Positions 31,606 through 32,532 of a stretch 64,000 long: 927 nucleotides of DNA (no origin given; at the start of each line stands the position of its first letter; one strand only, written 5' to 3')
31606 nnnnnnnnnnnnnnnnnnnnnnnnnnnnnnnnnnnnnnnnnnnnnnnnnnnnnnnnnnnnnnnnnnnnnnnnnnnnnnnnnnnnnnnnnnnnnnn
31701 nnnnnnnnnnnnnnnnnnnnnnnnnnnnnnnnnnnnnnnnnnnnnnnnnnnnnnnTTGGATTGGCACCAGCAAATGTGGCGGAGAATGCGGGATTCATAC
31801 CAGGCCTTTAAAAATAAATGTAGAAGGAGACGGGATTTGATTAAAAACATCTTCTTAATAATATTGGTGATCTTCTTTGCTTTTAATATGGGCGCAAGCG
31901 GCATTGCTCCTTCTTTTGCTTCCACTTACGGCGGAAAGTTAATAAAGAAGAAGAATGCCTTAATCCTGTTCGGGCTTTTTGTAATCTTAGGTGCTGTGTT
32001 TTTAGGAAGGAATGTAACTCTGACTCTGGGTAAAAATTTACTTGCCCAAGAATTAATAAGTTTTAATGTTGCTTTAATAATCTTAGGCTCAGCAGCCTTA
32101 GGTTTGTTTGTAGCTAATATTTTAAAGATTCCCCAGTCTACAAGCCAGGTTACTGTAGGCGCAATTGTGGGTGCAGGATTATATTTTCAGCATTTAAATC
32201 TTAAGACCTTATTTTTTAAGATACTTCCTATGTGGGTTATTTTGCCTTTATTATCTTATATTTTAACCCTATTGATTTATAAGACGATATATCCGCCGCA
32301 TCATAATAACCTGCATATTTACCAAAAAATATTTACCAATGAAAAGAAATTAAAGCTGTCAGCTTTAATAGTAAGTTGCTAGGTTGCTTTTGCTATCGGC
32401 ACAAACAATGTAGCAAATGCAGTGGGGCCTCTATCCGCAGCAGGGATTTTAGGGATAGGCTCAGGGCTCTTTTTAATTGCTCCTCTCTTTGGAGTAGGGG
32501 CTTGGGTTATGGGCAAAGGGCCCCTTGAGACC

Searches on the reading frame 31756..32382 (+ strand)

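Call 59: search_protein_families(library=pfam, proteins=[window:31756-32382:+], max_evalue=0.001)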
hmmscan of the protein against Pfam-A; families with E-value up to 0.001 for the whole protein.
window:31756-32382:+ (208 aa): 1 family
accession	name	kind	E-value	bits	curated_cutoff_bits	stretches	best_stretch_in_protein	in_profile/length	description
PF01384.25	PHO4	-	2.9e-25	89.4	33.7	1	45-180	1-142/350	Phosphate transporter family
